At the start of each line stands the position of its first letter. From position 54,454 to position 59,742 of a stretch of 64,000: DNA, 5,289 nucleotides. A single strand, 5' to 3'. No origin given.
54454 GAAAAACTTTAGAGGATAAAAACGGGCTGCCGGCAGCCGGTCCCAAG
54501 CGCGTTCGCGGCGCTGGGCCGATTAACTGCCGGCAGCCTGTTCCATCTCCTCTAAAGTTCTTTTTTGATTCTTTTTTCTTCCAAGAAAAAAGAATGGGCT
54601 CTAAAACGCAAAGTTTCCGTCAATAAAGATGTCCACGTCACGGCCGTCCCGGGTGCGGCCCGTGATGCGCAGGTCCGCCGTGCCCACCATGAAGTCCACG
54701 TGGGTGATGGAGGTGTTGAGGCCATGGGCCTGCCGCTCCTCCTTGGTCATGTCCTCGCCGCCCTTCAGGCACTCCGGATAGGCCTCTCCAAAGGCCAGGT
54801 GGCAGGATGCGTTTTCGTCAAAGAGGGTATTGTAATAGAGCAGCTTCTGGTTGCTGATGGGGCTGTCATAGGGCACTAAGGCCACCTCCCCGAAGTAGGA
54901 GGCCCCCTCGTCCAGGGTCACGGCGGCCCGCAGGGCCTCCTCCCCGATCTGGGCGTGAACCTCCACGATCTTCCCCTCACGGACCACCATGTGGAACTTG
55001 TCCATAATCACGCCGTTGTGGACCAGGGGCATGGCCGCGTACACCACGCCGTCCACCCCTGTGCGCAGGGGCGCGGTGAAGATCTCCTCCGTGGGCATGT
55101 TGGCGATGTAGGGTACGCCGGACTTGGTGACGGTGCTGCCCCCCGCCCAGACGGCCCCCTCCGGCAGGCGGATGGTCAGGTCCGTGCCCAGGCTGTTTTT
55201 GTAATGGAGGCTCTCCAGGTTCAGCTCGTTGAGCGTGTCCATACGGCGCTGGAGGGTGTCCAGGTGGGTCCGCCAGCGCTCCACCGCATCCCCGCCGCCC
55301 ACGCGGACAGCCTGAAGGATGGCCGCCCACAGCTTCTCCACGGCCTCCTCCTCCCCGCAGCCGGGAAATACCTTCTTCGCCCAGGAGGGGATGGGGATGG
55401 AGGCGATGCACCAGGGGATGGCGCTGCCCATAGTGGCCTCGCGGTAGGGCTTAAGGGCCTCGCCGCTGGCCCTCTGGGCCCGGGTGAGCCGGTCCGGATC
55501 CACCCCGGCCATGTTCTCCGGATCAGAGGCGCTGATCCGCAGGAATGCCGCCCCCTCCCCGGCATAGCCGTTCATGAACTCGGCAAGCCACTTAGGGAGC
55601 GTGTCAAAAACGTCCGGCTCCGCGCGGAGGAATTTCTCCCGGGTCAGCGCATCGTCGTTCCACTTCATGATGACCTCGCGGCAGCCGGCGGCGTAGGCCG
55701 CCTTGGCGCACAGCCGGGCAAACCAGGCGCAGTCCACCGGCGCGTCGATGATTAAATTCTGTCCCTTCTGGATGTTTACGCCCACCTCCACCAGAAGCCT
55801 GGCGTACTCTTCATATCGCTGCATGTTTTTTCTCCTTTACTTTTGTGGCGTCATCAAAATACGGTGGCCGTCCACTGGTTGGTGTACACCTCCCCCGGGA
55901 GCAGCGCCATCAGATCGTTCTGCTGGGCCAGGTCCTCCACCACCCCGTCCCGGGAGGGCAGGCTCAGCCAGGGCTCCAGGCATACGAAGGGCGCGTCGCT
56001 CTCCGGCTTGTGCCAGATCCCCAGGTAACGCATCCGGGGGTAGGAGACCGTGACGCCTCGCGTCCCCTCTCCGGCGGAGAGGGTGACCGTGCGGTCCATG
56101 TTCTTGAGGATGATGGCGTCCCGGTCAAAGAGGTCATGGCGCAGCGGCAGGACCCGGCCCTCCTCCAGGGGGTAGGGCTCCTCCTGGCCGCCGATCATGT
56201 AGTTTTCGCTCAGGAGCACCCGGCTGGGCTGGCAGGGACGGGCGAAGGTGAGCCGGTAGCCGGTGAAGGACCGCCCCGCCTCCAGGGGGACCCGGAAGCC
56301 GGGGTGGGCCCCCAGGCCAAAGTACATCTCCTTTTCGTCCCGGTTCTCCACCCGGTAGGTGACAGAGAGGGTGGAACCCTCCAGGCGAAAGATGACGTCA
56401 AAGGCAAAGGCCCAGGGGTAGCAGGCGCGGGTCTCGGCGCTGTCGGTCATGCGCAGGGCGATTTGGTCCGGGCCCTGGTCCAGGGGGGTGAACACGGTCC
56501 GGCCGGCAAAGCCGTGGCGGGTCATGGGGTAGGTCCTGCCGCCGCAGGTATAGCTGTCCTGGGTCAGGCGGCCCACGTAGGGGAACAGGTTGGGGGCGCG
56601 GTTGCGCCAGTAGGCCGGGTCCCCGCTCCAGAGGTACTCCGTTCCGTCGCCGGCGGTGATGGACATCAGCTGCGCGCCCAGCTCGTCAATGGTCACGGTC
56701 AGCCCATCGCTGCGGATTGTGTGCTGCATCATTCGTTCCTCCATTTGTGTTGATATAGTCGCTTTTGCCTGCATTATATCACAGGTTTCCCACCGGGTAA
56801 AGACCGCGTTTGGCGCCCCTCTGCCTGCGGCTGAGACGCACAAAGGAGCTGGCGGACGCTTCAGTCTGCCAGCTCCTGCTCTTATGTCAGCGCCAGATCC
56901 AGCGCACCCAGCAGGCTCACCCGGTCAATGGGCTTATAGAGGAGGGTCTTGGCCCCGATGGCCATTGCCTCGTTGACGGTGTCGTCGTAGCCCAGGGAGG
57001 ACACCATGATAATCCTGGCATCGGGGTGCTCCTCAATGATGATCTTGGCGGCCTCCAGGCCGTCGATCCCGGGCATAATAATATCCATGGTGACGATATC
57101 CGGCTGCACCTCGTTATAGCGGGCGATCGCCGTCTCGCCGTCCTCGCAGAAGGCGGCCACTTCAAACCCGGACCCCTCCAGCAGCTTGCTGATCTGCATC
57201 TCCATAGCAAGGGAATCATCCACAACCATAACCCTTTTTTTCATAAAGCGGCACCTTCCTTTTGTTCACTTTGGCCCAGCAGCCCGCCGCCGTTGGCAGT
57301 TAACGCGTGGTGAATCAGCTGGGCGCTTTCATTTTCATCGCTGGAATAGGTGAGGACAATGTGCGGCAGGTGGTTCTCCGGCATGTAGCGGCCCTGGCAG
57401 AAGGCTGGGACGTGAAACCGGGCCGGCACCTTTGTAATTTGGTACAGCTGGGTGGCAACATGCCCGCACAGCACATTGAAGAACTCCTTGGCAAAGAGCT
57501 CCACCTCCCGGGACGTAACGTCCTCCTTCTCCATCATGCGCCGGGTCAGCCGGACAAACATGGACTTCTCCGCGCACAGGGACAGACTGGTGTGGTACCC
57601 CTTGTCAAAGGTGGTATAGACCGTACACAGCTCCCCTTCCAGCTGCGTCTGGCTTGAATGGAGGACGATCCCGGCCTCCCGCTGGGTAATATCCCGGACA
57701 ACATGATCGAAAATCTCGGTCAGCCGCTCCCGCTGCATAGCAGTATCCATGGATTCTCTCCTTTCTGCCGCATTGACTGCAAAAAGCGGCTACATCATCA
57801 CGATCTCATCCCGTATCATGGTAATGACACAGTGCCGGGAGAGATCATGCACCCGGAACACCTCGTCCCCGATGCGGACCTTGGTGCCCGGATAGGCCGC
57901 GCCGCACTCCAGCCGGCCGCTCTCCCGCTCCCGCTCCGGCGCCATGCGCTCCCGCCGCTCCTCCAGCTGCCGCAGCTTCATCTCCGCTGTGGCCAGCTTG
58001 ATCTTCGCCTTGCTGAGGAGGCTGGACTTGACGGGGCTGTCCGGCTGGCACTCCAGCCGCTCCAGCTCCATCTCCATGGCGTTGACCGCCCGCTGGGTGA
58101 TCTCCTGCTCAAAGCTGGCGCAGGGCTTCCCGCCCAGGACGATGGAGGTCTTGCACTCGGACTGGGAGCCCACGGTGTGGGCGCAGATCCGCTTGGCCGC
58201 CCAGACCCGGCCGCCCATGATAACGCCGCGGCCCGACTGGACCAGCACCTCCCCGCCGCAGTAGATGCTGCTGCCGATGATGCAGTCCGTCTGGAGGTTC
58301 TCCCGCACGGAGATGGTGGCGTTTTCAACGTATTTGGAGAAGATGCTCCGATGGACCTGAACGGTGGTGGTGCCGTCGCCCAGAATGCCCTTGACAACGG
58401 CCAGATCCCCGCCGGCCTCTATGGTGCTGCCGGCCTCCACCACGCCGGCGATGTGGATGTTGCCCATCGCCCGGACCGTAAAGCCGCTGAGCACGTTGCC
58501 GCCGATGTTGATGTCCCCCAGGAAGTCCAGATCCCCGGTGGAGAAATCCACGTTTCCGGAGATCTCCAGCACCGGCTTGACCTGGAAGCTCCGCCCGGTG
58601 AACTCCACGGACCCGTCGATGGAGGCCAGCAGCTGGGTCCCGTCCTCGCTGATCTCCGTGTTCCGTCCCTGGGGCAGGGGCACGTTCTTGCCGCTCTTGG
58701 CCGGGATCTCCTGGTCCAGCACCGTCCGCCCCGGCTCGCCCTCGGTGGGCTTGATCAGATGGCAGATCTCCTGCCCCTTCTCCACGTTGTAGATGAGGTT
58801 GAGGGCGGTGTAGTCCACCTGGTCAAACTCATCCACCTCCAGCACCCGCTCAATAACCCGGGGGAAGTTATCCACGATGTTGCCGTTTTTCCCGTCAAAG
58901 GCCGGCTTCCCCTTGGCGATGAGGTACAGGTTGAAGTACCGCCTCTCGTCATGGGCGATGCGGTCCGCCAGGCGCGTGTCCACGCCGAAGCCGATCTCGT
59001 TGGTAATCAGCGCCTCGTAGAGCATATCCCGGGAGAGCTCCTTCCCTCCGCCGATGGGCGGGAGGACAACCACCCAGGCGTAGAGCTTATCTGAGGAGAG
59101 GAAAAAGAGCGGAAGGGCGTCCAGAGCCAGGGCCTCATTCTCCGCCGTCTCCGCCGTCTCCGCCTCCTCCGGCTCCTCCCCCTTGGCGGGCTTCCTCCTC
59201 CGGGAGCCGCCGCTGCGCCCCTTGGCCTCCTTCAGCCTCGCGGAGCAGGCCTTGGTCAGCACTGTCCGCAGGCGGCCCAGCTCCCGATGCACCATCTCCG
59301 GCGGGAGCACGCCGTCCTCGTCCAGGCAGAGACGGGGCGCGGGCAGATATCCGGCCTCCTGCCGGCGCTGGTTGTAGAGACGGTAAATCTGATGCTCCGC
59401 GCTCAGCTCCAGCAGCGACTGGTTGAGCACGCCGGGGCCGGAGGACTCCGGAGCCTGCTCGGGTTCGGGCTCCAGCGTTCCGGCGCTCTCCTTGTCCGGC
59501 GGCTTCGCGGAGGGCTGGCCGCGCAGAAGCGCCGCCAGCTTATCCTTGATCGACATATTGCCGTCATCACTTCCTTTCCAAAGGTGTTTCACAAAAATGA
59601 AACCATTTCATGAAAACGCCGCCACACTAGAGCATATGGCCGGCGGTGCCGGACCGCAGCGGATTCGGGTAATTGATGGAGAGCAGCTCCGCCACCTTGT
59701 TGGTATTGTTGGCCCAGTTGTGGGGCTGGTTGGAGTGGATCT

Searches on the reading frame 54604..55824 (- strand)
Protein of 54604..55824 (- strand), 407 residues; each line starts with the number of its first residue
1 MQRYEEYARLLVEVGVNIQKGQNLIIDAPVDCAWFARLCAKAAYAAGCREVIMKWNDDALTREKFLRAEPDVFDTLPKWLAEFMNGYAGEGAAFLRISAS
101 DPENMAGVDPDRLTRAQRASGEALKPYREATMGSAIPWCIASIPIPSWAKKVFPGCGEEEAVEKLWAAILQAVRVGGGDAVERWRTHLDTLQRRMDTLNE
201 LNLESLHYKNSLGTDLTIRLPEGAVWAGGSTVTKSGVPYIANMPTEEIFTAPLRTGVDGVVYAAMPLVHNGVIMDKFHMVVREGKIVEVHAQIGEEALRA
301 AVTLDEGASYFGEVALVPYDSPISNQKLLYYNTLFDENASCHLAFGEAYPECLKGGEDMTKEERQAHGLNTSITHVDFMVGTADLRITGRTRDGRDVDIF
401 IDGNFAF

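Call 38: search_protein_families(library=pfam, proteins=[window:54604-55824:-], max_evalue=0.0001)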
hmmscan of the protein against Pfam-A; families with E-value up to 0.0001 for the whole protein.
window:54604-55824:- (407 aa): 1 family
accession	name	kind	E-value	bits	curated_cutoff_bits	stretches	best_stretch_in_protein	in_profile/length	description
PF02073.20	Peptidase_M29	-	2.8e-160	534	27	1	2-405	3-406/406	Thermophilic metalloprotease (M29)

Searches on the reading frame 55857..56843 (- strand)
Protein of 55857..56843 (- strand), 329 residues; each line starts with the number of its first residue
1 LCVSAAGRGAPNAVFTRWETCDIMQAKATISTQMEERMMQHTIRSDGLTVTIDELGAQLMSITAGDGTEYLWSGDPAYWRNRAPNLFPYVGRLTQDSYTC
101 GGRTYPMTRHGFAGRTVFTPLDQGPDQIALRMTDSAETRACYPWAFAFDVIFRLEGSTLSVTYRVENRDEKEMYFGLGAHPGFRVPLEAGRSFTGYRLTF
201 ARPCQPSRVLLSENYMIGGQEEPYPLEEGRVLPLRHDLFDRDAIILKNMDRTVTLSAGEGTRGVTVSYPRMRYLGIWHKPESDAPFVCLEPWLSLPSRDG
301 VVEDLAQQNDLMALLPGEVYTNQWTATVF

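Call 38: search_protein_families(library=pfam, proteins=[window:55857-56843:-], max_evalue=0.0001)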
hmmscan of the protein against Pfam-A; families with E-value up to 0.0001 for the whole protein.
window:55857-56843:- (329 aa): 1 family
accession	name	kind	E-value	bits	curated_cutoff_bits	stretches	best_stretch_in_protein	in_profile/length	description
PF01263.26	Aldose_epim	-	8.4e-25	88.2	27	1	40-200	2-182/299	Aldose 1-epimerase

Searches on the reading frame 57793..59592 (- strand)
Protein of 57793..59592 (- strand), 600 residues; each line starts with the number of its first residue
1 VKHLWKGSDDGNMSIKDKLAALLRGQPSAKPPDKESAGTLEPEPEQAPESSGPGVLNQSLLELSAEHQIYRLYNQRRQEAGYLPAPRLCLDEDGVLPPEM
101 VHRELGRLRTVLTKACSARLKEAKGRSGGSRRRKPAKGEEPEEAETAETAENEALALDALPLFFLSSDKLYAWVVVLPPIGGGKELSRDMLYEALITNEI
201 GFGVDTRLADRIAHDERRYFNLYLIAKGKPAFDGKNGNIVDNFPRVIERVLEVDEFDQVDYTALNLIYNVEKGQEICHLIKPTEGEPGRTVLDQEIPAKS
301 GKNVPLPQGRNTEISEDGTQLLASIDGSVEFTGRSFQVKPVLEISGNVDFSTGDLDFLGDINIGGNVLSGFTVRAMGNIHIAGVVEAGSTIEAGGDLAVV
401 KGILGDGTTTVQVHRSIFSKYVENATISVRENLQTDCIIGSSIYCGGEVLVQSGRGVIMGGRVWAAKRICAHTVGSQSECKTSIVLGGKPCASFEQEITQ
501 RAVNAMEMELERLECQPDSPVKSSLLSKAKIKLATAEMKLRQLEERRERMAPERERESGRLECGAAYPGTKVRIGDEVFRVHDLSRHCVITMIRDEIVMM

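Call 38: search_protein_families(library=pfam, proteins=[window:57793-59592:-], max_evalue=0.0001)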
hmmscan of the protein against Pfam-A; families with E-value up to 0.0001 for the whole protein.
window:57793-59592:- (600 aa): 2 families
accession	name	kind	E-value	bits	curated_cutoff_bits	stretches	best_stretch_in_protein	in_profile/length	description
PF03961.19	FapA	-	2.9e-50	171.9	31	1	340-596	1-271/272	Flagellar Assembly Protein A beta solenoid domain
PF20250.3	FapA_N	-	3.4e-37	128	27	1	165-332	5-176/178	Flagellar Assembly Protein A N-terminal region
